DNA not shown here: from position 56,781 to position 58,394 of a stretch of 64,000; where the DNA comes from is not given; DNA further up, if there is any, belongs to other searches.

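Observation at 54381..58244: Three paralogous giant prepilin-like proteins in one tightly coupled operon, with no pilus or secretion machinery in the window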

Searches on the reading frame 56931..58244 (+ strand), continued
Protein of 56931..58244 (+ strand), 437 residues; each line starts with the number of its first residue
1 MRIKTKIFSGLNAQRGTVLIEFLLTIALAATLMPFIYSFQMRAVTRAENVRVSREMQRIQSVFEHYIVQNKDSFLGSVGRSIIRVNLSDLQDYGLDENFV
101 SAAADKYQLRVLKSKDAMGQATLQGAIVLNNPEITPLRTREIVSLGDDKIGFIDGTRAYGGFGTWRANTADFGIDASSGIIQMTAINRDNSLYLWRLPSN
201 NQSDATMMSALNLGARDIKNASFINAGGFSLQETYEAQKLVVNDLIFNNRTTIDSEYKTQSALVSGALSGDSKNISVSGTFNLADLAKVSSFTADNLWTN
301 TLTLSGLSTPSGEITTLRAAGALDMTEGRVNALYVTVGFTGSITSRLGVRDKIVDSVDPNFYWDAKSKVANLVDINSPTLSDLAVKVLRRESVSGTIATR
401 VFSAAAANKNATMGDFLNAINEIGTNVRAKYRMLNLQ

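Call 63: find_homologous_proteins(query=A6, max_evalue=0.001)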
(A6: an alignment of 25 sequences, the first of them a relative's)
Query A6 (25 sequences) (653 aa, profile of the alignment): 95 proteins with E <= 0.001 among 8000 candidates.
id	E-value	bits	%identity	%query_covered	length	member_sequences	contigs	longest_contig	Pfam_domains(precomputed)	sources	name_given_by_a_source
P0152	1.3e-100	356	100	100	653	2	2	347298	-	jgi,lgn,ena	jgi:type II secretory pathway pseudopilin PulG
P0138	2.6e-93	332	43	59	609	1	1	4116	-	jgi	-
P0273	7.3e-73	265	40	57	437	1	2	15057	-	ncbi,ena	-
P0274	6.4e-71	258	45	48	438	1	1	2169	-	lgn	-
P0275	1.7e-70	257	44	47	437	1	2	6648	-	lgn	-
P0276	3.2e-70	256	41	51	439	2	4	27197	-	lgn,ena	-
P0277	4.0e-70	256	43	47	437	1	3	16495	-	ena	-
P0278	4.8e-70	255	45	49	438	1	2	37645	-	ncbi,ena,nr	ncbi:MAG: hypothetical protein IKZ49_03800 [Alphaproteobacteria bacterium]|nr:hypothetical protein [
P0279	8.9e-70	254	39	63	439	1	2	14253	-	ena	-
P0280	1.1e-69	254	41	63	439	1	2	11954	-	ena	-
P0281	1.9e-69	253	44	49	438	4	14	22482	-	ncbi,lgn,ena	-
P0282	3.1e-69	253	44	47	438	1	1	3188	-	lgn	-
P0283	3.7e-69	252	41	51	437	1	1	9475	-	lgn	-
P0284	5.6e-69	252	42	49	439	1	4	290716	-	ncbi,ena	-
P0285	6.3e-69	252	43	49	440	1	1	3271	-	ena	-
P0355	5.7e-54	202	45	32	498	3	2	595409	-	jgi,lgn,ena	-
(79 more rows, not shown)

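Call 64: find_encoding_contigs(protein=P0152, flank=10000, max_places=1)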
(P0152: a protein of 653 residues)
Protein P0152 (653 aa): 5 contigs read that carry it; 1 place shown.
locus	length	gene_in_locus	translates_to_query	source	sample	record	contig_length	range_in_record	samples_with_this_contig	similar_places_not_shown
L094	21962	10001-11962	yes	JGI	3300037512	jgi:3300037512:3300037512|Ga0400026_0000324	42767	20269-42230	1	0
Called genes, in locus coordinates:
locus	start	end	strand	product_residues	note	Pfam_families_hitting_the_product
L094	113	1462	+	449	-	PF11638:DnaA_N, PF00308:Bac_DnaA, PF00004:AAA, PF08299:Bac_DnaA_C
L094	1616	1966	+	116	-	-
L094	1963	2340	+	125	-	-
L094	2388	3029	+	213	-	-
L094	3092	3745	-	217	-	PF03938:OmpH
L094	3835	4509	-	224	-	PF00691:OmpA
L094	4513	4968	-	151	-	-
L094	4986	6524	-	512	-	PF13177:DNA_pol3_delta2, PF13604:AAA_30 (weak), PF00004:AAA, PF13401:AAA_22 (weak), PF22608:DNAX_ATPase_lid, PF12169:DNA_pol3_gamma3, PF12362:DUF3646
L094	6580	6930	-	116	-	-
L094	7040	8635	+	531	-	-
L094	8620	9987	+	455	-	-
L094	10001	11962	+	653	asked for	-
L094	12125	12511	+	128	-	-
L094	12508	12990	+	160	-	-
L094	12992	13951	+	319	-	PF00849:PseudoU_synth_2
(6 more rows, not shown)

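Call 65: find_encoding_contigs(protein=P0355, flank=10000, max_places=1)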
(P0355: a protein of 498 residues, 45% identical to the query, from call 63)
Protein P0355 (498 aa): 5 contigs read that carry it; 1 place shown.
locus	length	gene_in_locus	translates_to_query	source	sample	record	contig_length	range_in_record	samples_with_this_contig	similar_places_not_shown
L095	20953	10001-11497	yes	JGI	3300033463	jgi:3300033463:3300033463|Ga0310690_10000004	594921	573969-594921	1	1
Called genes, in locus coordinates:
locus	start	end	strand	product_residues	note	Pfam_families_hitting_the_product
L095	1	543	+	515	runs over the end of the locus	PF08529:NusA_N, PF00575:S1, PF13184:KH_NusA_1st, PF26594:KH_NusA_2nd, PF14520:HHH_5 (faint)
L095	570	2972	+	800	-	PF04760:IF2_N, PF00009:GTP_EFTU, PF00071:Ras, PF01926:MMR_HSR1, PF02421:FeoB_N (weak), PF22042:EF-G_D2, PF11987:IF-2, PF03144:GTP_EFTU_D2 (weak), +1 more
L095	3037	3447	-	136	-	-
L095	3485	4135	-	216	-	PF03938:OmpH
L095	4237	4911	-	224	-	PF00691:OmpA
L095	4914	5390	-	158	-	-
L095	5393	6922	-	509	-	PF13177:DNA_pol3_delta2, PF13604:AAA_30 (weak), PF00004:AAA, PF13401:AAA_22 (weak), PF22608:DNAX_ATPase_lid, PF12169:DNA_pol3_gamma3, PF12362:DUF3646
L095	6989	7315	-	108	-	-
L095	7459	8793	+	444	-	-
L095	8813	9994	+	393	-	-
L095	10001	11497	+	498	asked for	-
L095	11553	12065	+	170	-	PF13717:Zn_ribbon_4 (weak)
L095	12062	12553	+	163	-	-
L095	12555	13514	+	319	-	PF00849:PseudoU_synth_2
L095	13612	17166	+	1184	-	-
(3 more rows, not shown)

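Call 70: search_protein_families(library=pfam, alignment_id=A1, max_evalue=10)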
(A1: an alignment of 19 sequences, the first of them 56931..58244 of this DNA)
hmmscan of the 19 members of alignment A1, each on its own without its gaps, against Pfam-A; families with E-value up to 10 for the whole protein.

A. member 1, window:56931-58244:+ (437 aa): 1 family
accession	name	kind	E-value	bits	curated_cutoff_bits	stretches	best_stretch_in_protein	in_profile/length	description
PF22349.1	Fervidolysin_SD2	-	0.057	14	26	1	100-156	41-100/113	Fervidolysin, second beta-sandwich domain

B. families by the number of members that match (of 19 scanned): 9 families
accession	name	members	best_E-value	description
PF02873.21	MurB_C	5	0.04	UDP-N-acetylenolpyruvoylglucosamine reductase, C-terminal domain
PF22349.1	Fervidolysin_SD2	2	0.057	Fervidolysin, second beta-sandwich domain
PF03422.21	CBM_6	1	0.016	Carbohydrate binding module (family 6)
PF19304.4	PGDH_inter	1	0.082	D-3-phosphoglycerate dehydrogenase intervening domain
PF04519.19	Bactofilin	1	0.093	Polymer-forming cytoskeletal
PF01706.21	FliG_C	1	0.11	FliG C-terminal domain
PF22180.2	RH3_dom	1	0.14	RH3 domain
PF09864.15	MliC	1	0.15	Membrane-bound lysozyme-inhibitor of c-type lysozyme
PF24890.1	ALN_composite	1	0.24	Allantoinase, composite domain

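Call 79: predict_structure(alignment_id=A7)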
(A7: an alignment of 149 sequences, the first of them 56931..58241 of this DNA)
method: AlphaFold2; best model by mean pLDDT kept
length: 437 residues; sequences in the alignment: 149
mean_pLDDT: 74.3   pTM: 0.39
mean pLDDT of the five models: 74.3, 72.8, 71.3, 69.4, 68.3
residues with pLDDT >= 90: 21; 70-90: 292; 50-70: 74; < 50: 50
segments of 3 or more residues with pLDDT < 50: 187-199, 201-210, 322-345
pLDDT, mean of each block of 10 residues (from residue 1): 51 64 86 88 86 88 85 71 85 85 85 71 83 79 76 83 75 78 63 38 45 67 77 82 80 74 69 67 72 76 70 58 46 43 54 81 86 85 90 88 88 90 89 72
secondary structure, 60 per line:
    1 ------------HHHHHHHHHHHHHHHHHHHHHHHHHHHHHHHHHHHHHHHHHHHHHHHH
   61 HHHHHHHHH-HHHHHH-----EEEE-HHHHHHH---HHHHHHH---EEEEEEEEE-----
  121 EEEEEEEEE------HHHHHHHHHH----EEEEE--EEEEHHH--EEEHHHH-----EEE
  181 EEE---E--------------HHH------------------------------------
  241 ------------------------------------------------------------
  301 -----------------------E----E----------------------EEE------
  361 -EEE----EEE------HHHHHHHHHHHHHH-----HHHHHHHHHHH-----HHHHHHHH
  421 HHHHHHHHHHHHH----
elements in order: H13-69 H71-76 E82-85 H87-93 H97-103 E107-115 E121-129 H136-145 E150-154 E157-160 E166-168 H169-172 E178-183 E352-354 E362-364 E369-371 H378-391 H397-407 H413-433

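Call 81: fold_search(model_id=the predicted structure, library=pdb)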
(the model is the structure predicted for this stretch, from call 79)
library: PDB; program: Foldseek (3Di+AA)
matches with E <= 10: 459; with E <= 0.001: 0
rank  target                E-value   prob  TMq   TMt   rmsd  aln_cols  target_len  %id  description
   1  5uwb_A                2.5e-01  0.15  0.08  0.15  12.1        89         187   18  Re-refined 4FCZ: lipid-bound crystal structure of toluene-tolerance protein from Pseudomonas putida (released 2017-04-19)
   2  9ri2_A                3.0e-01  0.09  0.08  0.14  12.6       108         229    8  Crystal structure of bacillithiol methyltransferase NmbA from Chlorobaculum tepidum (released 2025-12-10)
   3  9ri2_B                4.9e-01  0.11  0.08  0.14   9.1        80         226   11  Crystal structure of bacillithiol methyltransferase NmbA from Chlorobaculum tepidum (released 2025-12-10)
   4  7tt0_E                6.2e-01  0.08  0.06  0.20  10.0        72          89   15  BamABCDE bound to substrate EspP class 2 (released 2022-03-30)
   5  1a7t_A                8.4e-01  0.23  0.08  0.16   9.4        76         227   12  METALLO-BETA-LACTAMASE WITH MES (released 1998-06-17)
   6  6yjz_A                8.4e-01  0.14  0.08  0.12   7.5        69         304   14  Crystal structure of mouse pyridoxal kinase in apo form (released 2021-04-14)
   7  3n91                  8.4e-01  0.08  0.09  0.11  13.3       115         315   12  Crystal structure of a STRUCTURAL GENOMICS, UNKNOWN FUNCTION (BACOVA_03430) from Bacteroides ovatus at 2.40 A resolution (released 2010-07-28)
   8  9n6e_I                8.9e-01  0.12  0.10  0.24   9.2       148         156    8  L9-targeting immunogen bound to three copies of L9 Fab (released 2025-12-10)
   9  4v19_X                8.9e-01  0.06  0.09  0.22  19.3       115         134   10  Structure of the large subunit of the mammalian mitoribosome, part 1 of 2 (released 2014-10-08)
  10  6sum_A                8.9e-01  0.05  0.09  0.10  11.9       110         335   11  Amicoumacin kinase hAmiN in complex with AMP-PNP, MG2+ and Ami (released 2020-07-22)
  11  7v3r                  9.4e-01  0.07  0.10  0.14  12.5       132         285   11  Crystal structure of CMET in complex with a novel inhibitor (released 2022-08-17)
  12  7tsz_E                1.0e+00  0.06  0.06  0.20  10.1        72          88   15  BamABCDE bound to substrate EspP class 1 (released 2022-03-30)
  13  4mxc                  1.1e+00  0.09  0.12  0.16   5.9       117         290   10  Crystal structure of CMET in complex with novel inhibitor (released 2014-10-15)
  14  1a8t_B                1.1e+00  0.20  0.09  0.16   9.4        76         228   12  METALLO-BETA-LACTAMASE IN COMPLEX WITH L-159,061 (released 1998-10-14)
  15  7f7w_A                1.1e+00  0.11  0.13  0.19   7.1       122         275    9  JAK2-JH2 (released 2022-03-30)
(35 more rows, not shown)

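Call 83: fold_search(model_id=the predicted structure, library=viral)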
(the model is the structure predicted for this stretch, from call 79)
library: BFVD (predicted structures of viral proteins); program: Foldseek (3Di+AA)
matches with E <= 10: 184; with E <= 0.001: 0
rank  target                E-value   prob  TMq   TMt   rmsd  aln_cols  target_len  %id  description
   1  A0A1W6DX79            9.5e-02  0.16  0.13  0.22  25.6       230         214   11  Uncharacterized protein [Sphingobium phage Lacusarx]
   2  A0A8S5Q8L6            1.7e-01  0.08  0.10  0.08  16.8       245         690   15  Uncharacterized protein [Siphoviridae sp. ctdcr45]
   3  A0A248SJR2            2.6e-01  0.06  0.12  0.12  23.7       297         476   13  (no name in the UniProt tables at hand)
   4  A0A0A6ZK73            3.6e-01  0.10  0.11  0.25  10.6       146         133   13  Uncharacterized protein [Proteus phage PM16]
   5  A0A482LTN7            3.8e-01  0.12  0.15  0.22  16.1       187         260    8  Non structural polyprotein (Fragment) [Ross River virus]
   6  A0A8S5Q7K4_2          3.8e-01  0.04  0.08  0.03  34.4       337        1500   12  Large polyvalent protein-associated domain-containing protein [Podoviridae sp. ctJaJ36]
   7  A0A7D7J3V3            4.3e-01  0.06  0.10  0.09  17.2       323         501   12  (no name in the UniProt tables at hand)
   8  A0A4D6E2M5            4.3e-01  0.02  0.07  0.04  23.5       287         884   12  Minor tail protein [Streptomyces phage Circinus]
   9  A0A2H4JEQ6            4.5e-01  0.05  0.12  0.06  24.1       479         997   12  Prophage tail endopeptidase domain-containing protein [uncultured Caudovirales phage]
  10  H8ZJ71                4.5e-01  0.03  0.11  0.08  21.8       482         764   13  (no name in the UniProt tables at hand)
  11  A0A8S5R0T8            5.1e-01  0.47  0.09  0.09   3.4        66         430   15  Uncharacterized protein [Inoviridae sp. ct1ro12]
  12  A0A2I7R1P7            5.1e-01  0.02  0.09  0.08  47.7       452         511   11  (no name in the UniProt tables at hand)
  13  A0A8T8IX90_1          5.4e-01  0.03  0.09  0.05  30.7       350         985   13  (no name in the UniProt tables at hand)
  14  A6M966                5.8e-01  0.06  0.14  0.09  19.9       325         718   11  (no name in the UniProt tables at hand)
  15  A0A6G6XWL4            5.8e-01  0.02  0.07  0.06  21.7       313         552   14  (no name in the UniProt tables at hand)
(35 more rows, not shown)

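Call 84: search_protein_families(library=phrogs, proteins=[window:56931-58244:+, L085:13968-15320:+], max_evalue=1)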
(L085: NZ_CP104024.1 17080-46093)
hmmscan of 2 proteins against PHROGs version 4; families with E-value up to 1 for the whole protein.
window:56931-58244:+ (437 aa): 0 families

L085:13968-15320:+ (450 aa): 0 families

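Call 89: search_protein_families(library=pfam, proteins=[L080:19679-21121:-, L080:18369-19679:-, L029:4565-6064:-, L010:5775-6932:+, L012:611-1792:+, L003:19342-20601:-, L039:16591-18402:-, L011:1532-2590:-, L011:2544-3467:-, L041:148-1107:-], max_evalue=0.001)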
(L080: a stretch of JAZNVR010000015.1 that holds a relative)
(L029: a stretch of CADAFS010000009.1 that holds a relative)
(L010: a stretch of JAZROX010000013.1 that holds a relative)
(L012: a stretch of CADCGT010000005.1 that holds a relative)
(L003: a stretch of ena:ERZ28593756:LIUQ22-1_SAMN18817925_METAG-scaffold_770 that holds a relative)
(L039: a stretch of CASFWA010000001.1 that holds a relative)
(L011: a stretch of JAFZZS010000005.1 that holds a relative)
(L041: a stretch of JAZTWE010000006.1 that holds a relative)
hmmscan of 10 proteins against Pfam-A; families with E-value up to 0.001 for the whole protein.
L080:19679-21121:- (480 aa): 0 families

L080:18369-19679:- (436 aa): 0 families

L029:4565-6064:- (499 aa): 0 families

L010:5775-6932:+ (385 aa): 1 family
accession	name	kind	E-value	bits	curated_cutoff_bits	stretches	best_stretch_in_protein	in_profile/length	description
PF00589.27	Phage_integrase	-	1.9e-07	31.5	27.1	1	173-342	6-158/172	Phage integrase family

L012:611-1792:+ (393 aa): 0 families

L003:19342-20601:- (419 aa): 0 families

L039:16591-18402:- (603 aa): 2 families
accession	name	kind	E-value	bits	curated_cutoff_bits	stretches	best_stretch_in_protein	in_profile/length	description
PF13306.12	LRR_5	-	1.7e-12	47.8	27.7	1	34-128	16-107/127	BspA type Leucine rich repeat region (6 copies)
PF13855.12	LRR_8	-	0.00095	19.3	27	0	64-104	14-55/61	Leucine rich repeat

L011:1532-2590:- (352 aa): 0 families

L011:2544-3467:- (307 aa): 3 families
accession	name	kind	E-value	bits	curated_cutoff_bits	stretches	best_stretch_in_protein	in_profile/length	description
PF04542.20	Sigma70_r2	-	8.3e-17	61.2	24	1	67-133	3-69/71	Sigma-70 region 2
PF04545.22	Sigma70_r4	-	7.6e-15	54.6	24.1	1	245-293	3-49/50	Sigma-70, region 4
PF00140.25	Sigma70_r1_2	-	6.4e-07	29.7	22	1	27-53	2-28/34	Sigma-70 factor, region 1.2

L041:148-1107:- (319 aa): 0 families

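Call 90: search_protein_families(library=pfam, proteins=[L001:16602-18731:+, L057:17378-19651:+, L068:2028-4127:+, L024:12609-15269:-, L024:747-1781:+, L025:4653-5618:-, L011:4193-4921:+, L011:3535-4185:+, L001:18743-19522:+, L018:4424-5236:+], max_evalue=0.001)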
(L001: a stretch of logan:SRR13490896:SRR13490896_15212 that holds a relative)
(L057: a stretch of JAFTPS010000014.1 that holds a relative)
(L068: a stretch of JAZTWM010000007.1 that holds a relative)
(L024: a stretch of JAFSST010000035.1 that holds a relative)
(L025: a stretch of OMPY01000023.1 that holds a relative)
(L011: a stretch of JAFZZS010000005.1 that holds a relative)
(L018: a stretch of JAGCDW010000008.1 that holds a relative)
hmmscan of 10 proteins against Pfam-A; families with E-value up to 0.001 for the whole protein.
L001:16602-18731:+ (709 aa): 0 families

L057:17378-19651:+ (757 aa): 7 families
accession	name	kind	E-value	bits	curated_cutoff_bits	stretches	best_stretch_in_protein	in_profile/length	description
PF00580.27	UvrD-helicase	-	1.5e-78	264.7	23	1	74-324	1-270/271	UvrD/REP helicase N-terminal domain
PF13361.12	UvrD_C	-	2.4e-69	234.8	25.6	1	330-651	1-347/350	UvrD-like helicase C-terminal domain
PF13245.12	AAA_19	-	5.1e-19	69.2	25.1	1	78-308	1-132/134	AAA domain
PF13538.12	UvrD_C_2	-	4.6e-09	36.4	27.4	1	593-649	3-51/52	UvrD-like helicase C-terminal domain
PF13604.12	AAA_30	-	7.7e-08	32.7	27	0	74-138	2-66/191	AAA domain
PF01443.25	Viral_helicase1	-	8.8e-07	29.4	21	0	588-649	178-226/228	Viral superfamily 1 RNA helicase core domain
PF13087.12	AAA_12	-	6.3e-05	23.1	27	0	557-649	113-190/195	AAA domain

L068:2028-4127:+ (699 aa): 0 families

L024:12609-15269:- (886 aa): 3 families
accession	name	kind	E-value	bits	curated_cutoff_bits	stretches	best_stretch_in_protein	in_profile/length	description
PF02896.24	PEP-utilizers_C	-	5.6e-77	259.2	22.8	1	527-879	4-292/293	PEP-utilising enzyme, PEP-binding domain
PF01326.24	PPDK_N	-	3.7e-58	197.8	27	2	22-305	2-231/328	Pyruvate phosphate dikinase, AMP/ATP-binding domain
PF00391.29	PEP-utilizers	-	1.8e-22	79.2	23.1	1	431-512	4-72/72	PEP-utilising enzyme, mobile domain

L024:747-1781:+ (344 aa): 1 family
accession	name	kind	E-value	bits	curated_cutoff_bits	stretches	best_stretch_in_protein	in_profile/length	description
PF00078.32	RVT_1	-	2.2e-15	57.4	29.6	1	80-273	8-204/205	Reverse transcriptase (RNA-dependent DNA polymerase)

L025:4653-5618:- (321 aa): 0 families

L011:4193-4921:+ (242 aa): 2 families
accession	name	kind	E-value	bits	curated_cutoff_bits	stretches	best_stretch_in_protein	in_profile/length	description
PF13360.13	PQQ_2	-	9.1e-11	42.3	27.6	1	84-211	106-233/233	Outer membrane protein assembly factor BamB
PF13570.13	Beta-prop_ACSF4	-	0.00093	19.1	133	0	89-214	52-174/329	Beta-alanine-activating enzyme, beta-propeller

L011:3535-4185:+ (216 aa): 2 families
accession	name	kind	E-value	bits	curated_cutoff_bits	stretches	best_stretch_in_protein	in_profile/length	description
PF10858.15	DUF2659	-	1.9e-05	24.9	27.7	0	149-215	146-212/216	Protein of unknown function (DUF2659)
PF09976.15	TPR_21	-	0.00032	20.9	25.5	0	41-167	2-140/193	Tetratricopeptide repeat-like domain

L001:18743-19522:+ (259 aa): 0 families

L018:4424-5236:+ (270 aa): 0 families

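Call 92: find_homologous_proteins(query=A8, max_evalue=0.001)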
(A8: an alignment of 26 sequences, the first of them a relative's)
Query A8 (26 sequences) (1203 aa, profile of the alignment): 5 proteins with E <= 0.001 among 8000 candidates.
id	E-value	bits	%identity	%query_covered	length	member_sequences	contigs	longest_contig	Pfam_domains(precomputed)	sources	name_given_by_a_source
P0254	2.8e-66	243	100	100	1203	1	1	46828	PF04917.18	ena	-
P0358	8.5e-51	192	71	100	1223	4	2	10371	PF04917.18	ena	-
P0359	1.1e-40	158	44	100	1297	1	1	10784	PF04917.18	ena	-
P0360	3.3e-34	137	44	100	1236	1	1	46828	-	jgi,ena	-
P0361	3.6e-14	71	25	18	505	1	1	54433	PF07963.18,PF13884.12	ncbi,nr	ncbi:MAG: tail fiber domain-containing protein [Alphaproteobacteria bacterium]|nr:tail fiber domain-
